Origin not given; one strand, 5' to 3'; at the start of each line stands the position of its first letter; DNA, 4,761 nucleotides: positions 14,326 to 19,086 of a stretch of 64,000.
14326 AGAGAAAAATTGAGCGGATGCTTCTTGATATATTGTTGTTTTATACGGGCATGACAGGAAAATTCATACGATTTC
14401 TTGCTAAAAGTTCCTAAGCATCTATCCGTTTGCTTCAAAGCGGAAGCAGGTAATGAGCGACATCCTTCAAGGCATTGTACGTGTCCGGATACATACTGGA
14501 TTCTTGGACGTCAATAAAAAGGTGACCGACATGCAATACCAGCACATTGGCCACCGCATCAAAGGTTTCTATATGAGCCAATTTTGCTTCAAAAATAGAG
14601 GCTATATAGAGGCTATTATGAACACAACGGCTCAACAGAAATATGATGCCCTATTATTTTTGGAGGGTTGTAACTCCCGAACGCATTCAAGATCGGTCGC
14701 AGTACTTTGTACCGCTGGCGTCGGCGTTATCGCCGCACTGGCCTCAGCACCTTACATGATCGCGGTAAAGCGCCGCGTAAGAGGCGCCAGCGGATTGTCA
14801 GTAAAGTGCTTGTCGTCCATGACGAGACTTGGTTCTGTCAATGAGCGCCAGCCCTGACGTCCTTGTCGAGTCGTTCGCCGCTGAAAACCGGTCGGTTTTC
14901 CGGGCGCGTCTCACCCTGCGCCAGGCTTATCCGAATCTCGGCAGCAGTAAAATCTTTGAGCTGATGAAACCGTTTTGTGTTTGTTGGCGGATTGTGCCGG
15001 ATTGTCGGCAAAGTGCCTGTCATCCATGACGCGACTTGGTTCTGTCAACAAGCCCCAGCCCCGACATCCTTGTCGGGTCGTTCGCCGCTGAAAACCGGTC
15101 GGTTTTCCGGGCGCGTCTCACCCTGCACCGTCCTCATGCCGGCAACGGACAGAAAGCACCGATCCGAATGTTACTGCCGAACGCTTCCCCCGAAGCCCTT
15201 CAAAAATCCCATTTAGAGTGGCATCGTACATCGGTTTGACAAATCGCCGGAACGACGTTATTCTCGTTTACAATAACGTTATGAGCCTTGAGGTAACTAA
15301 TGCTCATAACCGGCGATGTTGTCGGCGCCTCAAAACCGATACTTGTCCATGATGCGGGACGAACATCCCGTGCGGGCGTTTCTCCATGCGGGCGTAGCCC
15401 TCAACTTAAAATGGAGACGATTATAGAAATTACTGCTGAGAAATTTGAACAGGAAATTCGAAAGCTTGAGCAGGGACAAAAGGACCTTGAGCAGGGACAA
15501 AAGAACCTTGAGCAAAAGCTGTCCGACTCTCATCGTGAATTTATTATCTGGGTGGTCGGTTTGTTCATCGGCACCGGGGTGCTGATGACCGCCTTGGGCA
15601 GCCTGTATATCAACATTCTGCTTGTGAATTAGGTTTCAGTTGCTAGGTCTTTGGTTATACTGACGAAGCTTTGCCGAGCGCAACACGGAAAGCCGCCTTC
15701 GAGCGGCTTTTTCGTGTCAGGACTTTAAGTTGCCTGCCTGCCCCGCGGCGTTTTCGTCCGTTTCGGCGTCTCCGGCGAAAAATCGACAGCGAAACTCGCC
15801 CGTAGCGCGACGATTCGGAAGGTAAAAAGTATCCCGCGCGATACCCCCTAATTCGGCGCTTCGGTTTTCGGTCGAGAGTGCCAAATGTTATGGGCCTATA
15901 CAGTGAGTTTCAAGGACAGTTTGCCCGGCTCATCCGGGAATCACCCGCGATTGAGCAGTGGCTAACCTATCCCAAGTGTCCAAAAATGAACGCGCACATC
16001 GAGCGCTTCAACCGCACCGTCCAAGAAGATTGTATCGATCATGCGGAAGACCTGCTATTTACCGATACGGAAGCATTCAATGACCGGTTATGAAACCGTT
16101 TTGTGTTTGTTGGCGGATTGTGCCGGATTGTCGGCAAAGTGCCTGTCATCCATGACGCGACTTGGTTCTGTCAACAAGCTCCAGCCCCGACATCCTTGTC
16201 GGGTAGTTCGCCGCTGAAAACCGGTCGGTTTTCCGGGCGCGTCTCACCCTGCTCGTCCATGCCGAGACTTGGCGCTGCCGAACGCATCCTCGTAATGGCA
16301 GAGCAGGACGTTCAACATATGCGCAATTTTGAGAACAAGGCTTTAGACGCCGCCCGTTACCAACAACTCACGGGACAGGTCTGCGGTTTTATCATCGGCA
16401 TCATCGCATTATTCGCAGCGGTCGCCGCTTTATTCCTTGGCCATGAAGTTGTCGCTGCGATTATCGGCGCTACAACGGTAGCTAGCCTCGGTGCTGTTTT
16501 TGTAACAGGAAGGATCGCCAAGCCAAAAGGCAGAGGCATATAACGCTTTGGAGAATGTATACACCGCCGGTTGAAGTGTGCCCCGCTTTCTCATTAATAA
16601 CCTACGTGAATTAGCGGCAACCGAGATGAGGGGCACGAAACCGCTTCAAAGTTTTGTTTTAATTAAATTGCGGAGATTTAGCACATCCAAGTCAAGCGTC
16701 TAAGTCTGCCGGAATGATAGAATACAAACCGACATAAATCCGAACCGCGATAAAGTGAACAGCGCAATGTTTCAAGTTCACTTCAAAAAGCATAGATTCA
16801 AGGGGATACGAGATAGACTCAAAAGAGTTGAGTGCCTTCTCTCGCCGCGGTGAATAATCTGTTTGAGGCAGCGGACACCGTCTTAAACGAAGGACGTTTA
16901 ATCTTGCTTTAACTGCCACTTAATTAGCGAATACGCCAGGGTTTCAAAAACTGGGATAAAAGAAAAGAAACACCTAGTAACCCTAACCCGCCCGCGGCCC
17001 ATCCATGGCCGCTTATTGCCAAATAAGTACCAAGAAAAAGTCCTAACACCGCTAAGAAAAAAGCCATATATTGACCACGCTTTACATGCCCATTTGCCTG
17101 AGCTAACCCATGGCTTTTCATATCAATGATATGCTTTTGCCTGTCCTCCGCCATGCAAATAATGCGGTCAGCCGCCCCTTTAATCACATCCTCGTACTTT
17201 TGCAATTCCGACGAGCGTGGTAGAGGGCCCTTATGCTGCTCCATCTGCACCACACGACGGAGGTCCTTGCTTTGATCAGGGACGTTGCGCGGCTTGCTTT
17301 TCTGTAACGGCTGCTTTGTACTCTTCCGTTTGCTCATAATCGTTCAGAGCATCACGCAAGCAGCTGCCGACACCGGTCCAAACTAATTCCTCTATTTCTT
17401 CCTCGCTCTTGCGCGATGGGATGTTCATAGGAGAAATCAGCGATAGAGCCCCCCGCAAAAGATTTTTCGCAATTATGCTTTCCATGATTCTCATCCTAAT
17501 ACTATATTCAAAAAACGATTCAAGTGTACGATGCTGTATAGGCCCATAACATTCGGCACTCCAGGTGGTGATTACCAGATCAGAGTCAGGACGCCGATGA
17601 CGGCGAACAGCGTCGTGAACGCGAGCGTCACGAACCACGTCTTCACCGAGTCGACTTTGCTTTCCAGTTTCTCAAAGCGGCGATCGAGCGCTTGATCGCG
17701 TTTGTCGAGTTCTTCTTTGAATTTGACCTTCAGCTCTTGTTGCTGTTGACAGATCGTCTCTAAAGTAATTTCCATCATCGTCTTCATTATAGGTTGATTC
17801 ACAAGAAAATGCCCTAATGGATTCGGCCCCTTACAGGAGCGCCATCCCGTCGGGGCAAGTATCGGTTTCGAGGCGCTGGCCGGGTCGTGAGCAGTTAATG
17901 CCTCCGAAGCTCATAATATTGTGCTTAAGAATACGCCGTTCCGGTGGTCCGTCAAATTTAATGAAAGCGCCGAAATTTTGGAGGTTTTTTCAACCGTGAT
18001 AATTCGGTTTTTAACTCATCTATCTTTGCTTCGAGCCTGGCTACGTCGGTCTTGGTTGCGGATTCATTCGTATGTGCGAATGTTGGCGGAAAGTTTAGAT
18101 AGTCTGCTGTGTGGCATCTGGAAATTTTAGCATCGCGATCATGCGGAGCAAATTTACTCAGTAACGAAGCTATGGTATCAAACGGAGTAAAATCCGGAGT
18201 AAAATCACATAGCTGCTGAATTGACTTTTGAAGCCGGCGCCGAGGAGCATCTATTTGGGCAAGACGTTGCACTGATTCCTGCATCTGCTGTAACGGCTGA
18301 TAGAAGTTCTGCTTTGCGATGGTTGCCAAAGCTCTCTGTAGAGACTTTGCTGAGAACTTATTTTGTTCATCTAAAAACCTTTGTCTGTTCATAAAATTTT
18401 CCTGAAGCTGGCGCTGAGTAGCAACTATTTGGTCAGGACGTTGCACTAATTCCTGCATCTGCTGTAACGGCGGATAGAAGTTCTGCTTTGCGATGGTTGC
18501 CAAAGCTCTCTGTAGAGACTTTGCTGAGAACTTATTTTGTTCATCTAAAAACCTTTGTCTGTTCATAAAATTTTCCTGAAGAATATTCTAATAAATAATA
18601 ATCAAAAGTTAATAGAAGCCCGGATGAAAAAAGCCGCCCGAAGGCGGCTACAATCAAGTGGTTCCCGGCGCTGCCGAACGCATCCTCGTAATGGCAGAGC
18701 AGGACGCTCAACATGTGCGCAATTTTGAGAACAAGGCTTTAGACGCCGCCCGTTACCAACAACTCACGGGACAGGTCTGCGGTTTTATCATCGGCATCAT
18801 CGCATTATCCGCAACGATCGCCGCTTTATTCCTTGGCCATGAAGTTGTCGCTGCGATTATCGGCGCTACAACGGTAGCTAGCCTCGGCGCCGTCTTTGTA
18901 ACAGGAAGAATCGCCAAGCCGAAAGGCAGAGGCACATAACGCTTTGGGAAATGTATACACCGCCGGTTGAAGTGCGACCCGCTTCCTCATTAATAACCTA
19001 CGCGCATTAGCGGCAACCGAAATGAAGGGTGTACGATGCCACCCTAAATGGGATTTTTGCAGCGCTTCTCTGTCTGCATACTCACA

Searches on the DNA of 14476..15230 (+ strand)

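Call 35: search_dna_similar(query=window:14476-15230:+, collection=plasmids, mode=distant, max_evalue=0.001, max_rows=10)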
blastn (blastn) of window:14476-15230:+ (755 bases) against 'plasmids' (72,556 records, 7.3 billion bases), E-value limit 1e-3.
No match.

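Call 36: search_dna_similar(query=window:14476-15230:+, collection=phages, mode=distant, max_evalue=0.001, max_rows=10)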
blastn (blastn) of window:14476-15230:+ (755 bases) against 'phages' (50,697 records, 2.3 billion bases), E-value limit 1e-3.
No match.

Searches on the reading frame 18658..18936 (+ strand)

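Call 17: search_protein_families(library=pfam, max_evalue=1, proteins=[window:18658-18936:+])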
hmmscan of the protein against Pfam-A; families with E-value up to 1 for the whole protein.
seq(93 aa): 3 families
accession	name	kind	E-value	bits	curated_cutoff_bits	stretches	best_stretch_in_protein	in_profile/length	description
PF10097.14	DUF2335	-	5.2e-07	29.9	25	1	2-39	13-50/50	Predicted membrane protein (DUF2335)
PF01769.21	MgtE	-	0.013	16.1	27.6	1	17-81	27-91/125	Divalent cation transporter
PF20990.2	DUF2207_C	-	0.13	12.3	33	1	32-90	132-194/247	Predicted membrane protein (DUF2207) C-terminal domain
